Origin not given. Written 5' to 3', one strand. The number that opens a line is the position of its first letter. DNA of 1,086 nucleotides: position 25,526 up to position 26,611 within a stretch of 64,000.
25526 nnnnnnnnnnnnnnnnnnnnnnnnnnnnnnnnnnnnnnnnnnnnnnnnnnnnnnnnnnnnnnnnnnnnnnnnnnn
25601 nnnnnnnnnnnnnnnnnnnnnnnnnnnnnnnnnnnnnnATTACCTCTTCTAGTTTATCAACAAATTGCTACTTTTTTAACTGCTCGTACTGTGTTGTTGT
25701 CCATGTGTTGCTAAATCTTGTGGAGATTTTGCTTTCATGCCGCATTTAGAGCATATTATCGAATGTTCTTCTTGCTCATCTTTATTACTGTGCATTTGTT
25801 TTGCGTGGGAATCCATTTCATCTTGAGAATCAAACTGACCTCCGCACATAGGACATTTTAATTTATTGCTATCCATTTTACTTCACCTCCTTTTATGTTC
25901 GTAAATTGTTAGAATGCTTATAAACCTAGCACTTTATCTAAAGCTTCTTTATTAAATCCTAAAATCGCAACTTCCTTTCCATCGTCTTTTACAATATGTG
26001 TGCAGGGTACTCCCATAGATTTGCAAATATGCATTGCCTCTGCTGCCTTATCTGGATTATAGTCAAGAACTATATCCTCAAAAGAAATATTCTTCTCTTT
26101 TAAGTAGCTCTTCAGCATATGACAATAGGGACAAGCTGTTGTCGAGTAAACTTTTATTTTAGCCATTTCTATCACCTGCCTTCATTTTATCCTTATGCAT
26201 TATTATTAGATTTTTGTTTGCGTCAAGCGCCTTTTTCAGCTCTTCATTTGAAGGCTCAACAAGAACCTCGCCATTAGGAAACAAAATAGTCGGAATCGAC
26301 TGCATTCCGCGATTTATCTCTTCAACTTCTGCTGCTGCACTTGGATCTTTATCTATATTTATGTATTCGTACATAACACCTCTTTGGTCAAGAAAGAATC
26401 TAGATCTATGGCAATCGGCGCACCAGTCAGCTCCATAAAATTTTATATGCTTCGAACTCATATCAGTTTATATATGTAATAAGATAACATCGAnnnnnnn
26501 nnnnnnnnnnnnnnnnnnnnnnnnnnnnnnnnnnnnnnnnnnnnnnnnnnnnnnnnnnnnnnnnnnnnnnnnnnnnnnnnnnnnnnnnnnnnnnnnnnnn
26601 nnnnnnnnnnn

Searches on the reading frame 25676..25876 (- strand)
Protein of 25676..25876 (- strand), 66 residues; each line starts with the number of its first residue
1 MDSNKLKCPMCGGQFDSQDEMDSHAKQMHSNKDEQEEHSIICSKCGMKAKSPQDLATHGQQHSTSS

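Call 3: search_protein_families(library=pfam, proteins=[window:25676-25876:-], max_evalue=0.1)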
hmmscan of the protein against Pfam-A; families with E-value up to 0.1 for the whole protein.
window:25676-25876:- (66 aa): 38 families (the best 25 are shown)
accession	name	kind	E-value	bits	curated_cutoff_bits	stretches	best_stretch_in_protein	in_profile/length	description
PF13894.12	zf-C2H2_4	-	7.9e-08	32.8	27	1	7-29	2-24/24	C2H2-type zinc finger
PF00096.32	zf-C2H2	-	1.4e-06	28.8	25.2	2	7-29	2-23/23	Zinc finger, C2H2 type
PF16293.11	zf-C2H2_9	-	0.0001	22.6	29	1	8-34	4-30/59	C2H2 type zinc-finger (1 copy)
PF05605.18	zf-Di19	-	0.00023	21.8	27.5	1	5-58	2-48/54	Drought induced 19 protein (Di19), zinc-binding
PF23107.1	Zf-C2H2_ZNF451_C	-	0.00035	21.5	30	1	7-62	4-57/59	Two consecutive Zinc fingers C2H2 type, ZNF451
PF23223.1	zf-C2H2_ZNF462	-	0.001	19.1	27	0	42-60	6-24/31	Zinc finger protein 462, C2H2 zinc finger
PF13248.11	Zn_ribbon_3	-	0.0013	18.5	27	0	39-48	16-25/26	zinc-ribbon domain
PF24560.1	zf-C2H2_OTU1_C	-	0.0016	18.5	27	0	5-27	4-26/35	Ubiquitin thioesterase OTU1, C-terminal C2H2-type zinc finger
PF14354.12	Lar_restr_allev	-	0.0021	18.7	28.6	1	6-52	4-34/58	Restriction alleviation protein Lar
PF18868.7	zf-C2H2_3rep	-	0.0043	18.2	30.8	0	6-32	33-59/126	Zinc finger C2H2-type, 3 repeats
PF08273.17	Zn_Ribbon_Prim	-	0.0072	17.1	23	0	7-14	5-12/37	Zinc-binding domain of primase-helicase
PF24540.1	zf-C2H2_REST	-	0.0096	15.9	27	0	45-65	8-28/30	REST-like, C2H2-type zinc finger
PF08271.17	Zn_Ribbon_TF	-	0.011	15.7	29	0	7-21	2-16/43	TFIIB zinc-binding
PF17003.11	Actin_micro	-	0.011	15.4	27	1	2-38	208-244/354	Putative actin-like family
PF24042.1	DUF7351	-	0.012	15.8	31.2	1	8-57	69-112/177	Domain of unknown function (DUF7351)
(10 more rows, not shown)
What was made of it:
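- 25676..25876 (-): 66-aa mini-protein with two C2H2 fingers. Pfam zf-C2H2_4 7.9e-8 (call 3).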

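Call 21: search_protein_families(library=ncbifam, proteins=[window:25676-25876:-], max_evalue=1)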
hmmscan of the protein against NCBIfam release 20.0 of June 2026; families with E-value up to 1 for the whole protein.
window:25676-25876:- (66 aa): 16 families
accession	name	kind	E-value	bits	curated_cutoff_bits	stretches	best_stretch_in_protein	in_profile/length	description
NF047912.1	ECs_2282_CxxC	subfamily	0.00042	20.2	37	1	5-61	2-48/60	ECs_2282 family putative zinc-binding protein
TIGR04165.1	methano_modCys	hypoth_equivalog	0.0012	19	60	1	6-46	8-43/50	TIGR04165 family Cys-rich peptide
TIGR03655.1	anti_R_Lar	subfamily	0.0025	18.1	39.6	1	7-56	3-45/55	Lar family restriction alleviation protein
NF041591.1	CxxC_VVA0879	subfamily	0.0032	17.5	37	2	25-62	7-43/101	VVA0879 family protein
NF033497.1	rubre_like_arch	subfamily_domain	0.0071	16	32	1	4-15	15-26/34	rubrerythrin-like domain-containing protein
NF038384.1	zinc_YnfU_fam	subfamily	0.015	14.9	36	0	5-18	38-51/52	YnfU family zinc-binding protein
TIGR04272.1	cxxc_cxxc_Mbark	domain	0.035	13.8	36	1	36-52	2-18/37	CxxC-x17-CxxC domain-containing protein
NF041911.1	HVO_0649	equivalog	0.047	13.6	70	0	32-51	15-34/65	HVO_0649 family zinc finger protein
NF045929.1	FNRPetHCyano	equivalog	0.047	12.5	600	1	12-62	339-389/411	ferredoxin--NADP reductase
NF041070.1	carrier_LysW_Arch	domain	0.064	13.3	75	0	6-14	3-11/57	alpha-aminoadipate/glutamate carrier protein LysW/ArgW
TIGR03830.1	CxxCG_CxxCG_HTH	subfamily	0.067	13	61.8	1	8-56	1-48/127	type II TA system antitoxin MqsA family protein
TIGR03831.1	YgiT_finger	domain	0.071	13.4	20.2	1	8-48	1-41/46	YgiT-type zinc finger protein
NF045487.1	ASRP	equivalog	0.093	11.3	300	1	3-37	298-331/593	archaea-specific SMC-related protein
NF041910.1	HVO_0416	equivalog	0.1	12.5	80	1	2-18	31-47/58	HVO_0416 family zinc finger protein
NF009623.0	PRK13130.1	equivalog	0.16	12.1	68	0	7-15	19-27/56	RNA-protein complex protein Nop10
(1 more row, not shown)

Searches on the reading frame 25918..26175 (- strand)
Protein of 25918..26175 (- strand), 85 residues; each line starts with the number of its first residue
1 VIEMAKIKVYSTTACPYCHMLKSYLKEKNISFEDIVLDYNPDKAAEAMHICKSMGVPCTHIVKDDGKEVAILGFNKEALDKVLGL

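Call 3: search_protein_families(library=pfam, proteins=[window:25918-26175:-], max_evalue=0.1)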
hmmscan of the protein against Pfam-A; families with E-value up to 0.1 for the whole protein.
window:25918-26175:- (85 aa): 7 families
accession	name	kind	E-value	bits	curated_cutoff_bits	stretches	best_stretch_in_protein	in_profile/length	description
PF00462.30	Glutaredoxin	-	1.9e-11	44.4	22.9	1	7-58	1-52/60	Glutaredoxin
PF13409.12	GST_N_2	-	0.0012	19.9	25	1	14-44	1-33/70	Glutathione S-transferase, N-terminal domain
PF18834.6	LPD22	-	0.0033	18.1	28.6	1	37-68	10-40/97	Large polyvalent protein associated domain 22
PF13098.12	Thioredoxin_2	-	0.012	16.4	27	1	9-44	11-42/104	Thioredoxin-like domain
PF02798.26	GST_N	-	0.027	15.2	20.9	1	6-46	2-44/76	Glutathione S-transferase, N-terminal domain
PF13417.12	GST_N_3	-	0.031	15.1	22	1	10-40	2-32/75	Glutathione S-transferase, N-terminal domain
PF13192.12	Thioredoxin_3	-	0.036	14.5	24.8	1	6-59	2-53/76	Thioredoxin domain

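Call 30: search_protein_families(library=ncbifam, proteins=[window:25918-26175:-], max_evalue=0.001)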
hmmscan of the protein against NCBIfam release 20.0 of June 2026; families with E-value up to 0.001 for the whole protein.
window:25918-26175:- (85 aa): 14 families
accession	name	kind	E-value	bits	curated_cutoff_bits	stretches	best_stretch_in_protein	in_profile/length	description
TIGR02196.1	GlrX_YruB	hypoth_equivalog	6.1e-19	68.3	88.55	1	6-83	1-73/74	glutaredoxin-like protein, YruB-family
NF007923.0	PRK10638.1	equivalog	2.5e-10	40.3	129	1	4-61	1-58/83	glutaredoxin 3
TIGR02181.1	GRX_bact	equivalog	4.1e-10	39.7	90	1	7-61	1-56/80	glutaredoxin 3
TIGR02194.1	GlrX_NrdH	subfamily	2e-09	37.5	85.75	1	7-81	1-70/72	glutaredoxin-like protein NrdH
NF041212.1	Uxx_star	subfamily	7.7e-09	35.7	66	1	7-69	1-62/70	Uxx-star family glutaredoxin-like (seleno)protein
NF045501.1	HUGP_GUXX-star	exception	2.7e-08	33.6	325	1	4-65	164-224/236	HUGP/GUXX-star fusion selenoprotein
TIGR02200.1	GlrX_actino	hypoth_equivalog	6.2e-08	33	89.5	1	6-58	1-54/77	mycoredoxin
NF041211.1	gluta_UXX_star_2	equivalog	1e-06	28.6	100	1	9-52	3-46/71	UXX-star (seleno)protein family 2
TIGR02190.1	GlrX-dom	hypoth_equivalog_domain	5.4e-06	26.3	99.3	1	6-40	9-43/79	glutaredoxin-family domain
NF009398.0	PRK12759.1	equivalog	1.1e-05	24.7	649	1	4-54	1-51/410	bifunctional gluaredoxin/ribonucleoside-diphosphate reductase subunit beta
NF047338.1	gluta_UXX_star_3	exception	1.6e-05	24.9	97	1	8-53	2-47/70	UXX-star (seleno)protein family 3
TIGR02180.1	GRX_euk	equivalog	7.9e-05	22.8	87.25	1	8-39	2-35/84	glutaredoxin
TIGR01617.1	arsC_related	subfamily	0.00012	22.3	75.05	1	7-74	1-68/117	Spx/MgsR family RNA polymerase-binding regulatory protein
NF007657.0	PRK10329.1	equivalog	0.00024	21.1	131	1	6-48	2-43/81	glutaredoxin-like protein NrdH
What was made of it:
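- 25918..26175 (-): YruB/NrdH-like glutaredoxin (CPYC), 85 aa. calls 3, 30.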

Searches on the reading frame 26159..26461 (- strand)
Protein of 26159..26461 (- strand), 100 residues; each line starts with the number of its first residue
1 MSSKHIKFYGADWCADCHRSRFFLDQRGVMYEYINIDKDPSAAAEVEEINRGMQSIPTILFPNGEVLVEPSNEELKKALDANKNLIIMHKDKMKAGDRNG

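Call 3: search_protein_families(library=pfam, proteins=[window:26159-26461:-], max_evalue=0.1)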
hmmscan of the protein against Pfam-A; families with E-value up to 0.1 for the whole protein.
window:26159-26461:- (100 aa): 5 families
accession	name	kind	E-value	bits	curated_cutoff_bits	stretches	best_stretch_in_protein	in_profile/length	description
PF00462.30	Glutaredoxin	-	9.1e-12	45.4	22.9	1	7-65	2-58/60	Glutaredoxin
PF13409.12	GST_N_2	-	0.00017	22.6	25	1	13-69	1-59/70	Glutathione S-transferase, N-terminal domain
PF13417.12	GST_N_3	-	0.00038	21.2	22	1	9-69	2-59/75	Glutathione S-transferase, N-terminal domain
PF13098.12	Thioredoxin_2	-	0.015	16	27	1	8-65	11-85/104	Thioredoxin-like domain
PF00085.26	Thioredoxin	-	0.02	15.3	23.5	1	6-78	23-96/103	Thioredoxin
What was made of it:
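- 26159..26461 (-): Downstream neighbour: mycoredoxin-like glutaredoxin (WCADC), 100 aa. Pfam Glutaredoxin 9e-12 (call 3).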

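Call 7: find_encoding_contigs(protein=window:26159-26461:-, flank=5000)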
Protein window:26159-26461:- (100 aa): 4 contigs read that carry it; 3 places shown.
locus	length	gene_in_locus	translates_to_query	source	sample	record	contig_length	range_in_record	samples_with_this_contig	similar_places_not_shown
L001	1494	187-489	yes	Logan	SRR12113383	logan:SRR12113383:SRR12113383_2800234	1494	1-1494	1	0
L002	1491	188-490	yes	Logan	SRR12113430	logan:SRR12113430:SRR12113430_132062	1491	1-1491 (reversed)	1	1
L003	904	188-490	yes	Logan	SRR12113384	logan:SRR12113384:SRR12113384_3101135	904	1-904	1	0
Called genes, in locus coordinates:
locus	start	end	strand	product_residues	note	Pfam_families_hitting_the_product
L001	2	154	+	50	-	?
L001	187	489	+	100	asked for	PF00462:Glutaredoxin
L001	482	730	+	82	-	PF00462:Glutaredoxin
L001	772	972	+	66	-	PF00096:zf-C2H2 (faint), PF13894:zf-C2H2_4 (faint)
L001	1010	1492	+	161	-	?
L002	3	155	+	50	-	?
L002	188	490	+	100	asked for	PF00462:Glutaredoxin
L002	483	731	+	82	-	PF00462:Glutaredoxin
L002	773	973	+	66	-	PF00096:zf-C2H2 (faint), PF13894:zf-C2H2_4 (faint)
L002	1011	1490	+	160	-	?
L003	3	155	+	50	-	?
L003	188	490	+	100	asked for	PF00462:Glutaredoxin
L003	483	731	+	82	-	PF00462:Glutaredoxin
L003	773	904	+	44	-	?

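Call 30: search_protein_families(library=ncbifam, proteins=[window:26159-26461:-], max_evalue=0.001)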
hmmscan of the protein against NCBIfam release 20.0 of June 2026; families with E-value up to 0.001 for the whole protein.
window:26159-26461:- (100 aa): 13 families
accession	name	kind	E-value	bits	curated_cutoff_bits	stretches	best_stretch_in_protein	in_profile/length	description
TIGR02200.1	GlrX_actino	hypoth_equivalog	1.8e-21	76.3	89.5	1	5-79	1-75/77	mycoredoxin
TIGR02196.1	GlrX_YruB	hypoth_equivalog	5.7e-12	46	88.55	1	6-79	2-73/74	glutaredoxin-like protein, YruB-family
NF041212.1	Uxx_star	subfamily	2.7e-09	37.2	66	1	7-68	2-62/70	Uxx-star family glutaredoxin-like (seleno)protein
TIGR02181.1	GRX_bact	equivalog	1e-07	32.1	90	1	6-61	1-56/80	glutaredoxin 3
TIGR02194.1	GlrX_NrdH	subfamily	1.4e-07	31.6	85.75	1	6-61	1-54/72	glutaredoxin-like protein NrdH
NF007657.0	PRK10329.1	equivalog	5.2e-07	29.6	131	1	6-60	3-55/81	glutaredoxin-like protein NrdH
NF045501.1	HUGP_GUXX-star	exception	1.7e-06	27.7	325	1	4-68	165-228/236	HUGP/GUXX-star fusion selenoprotein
NF007923.0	PRK10638.1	equivalog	6e-06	26.2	129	1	5-60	3-57/83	glutaredoxin 3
NF041114.2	gluta_UXX_star_1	equivalog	1.4e-05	25.2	72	1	8-60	3-55/70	UXX-star selenoprotein family 1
TIGR01617.1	arsC_related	subfamily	6.5e-05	23.2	75.05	1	6-91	1-87/117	Spx/MgsR family RNA polymerase-binding regulatory protein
NF047338.1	gluta_UXX_star_3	exception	8.4e-05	22.6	97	1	8-68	3-62/70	UXX-star (seleno)protein family 3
NF041211.1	gluta_UXX_star_2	equivalog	0.00032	20.6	100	1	11-60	6-55/71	UXX-star (seleno)protein family 2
TIGR01068.1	thioredoxin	equivalog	0.00074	19.6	96.8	0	7-67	20-81/101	thioredoxin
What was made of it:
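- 26159..26461 (-): NCBIfam TIGR02200 mycoredoxin 76 bits, below the 89.5 cut-off (call 30).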
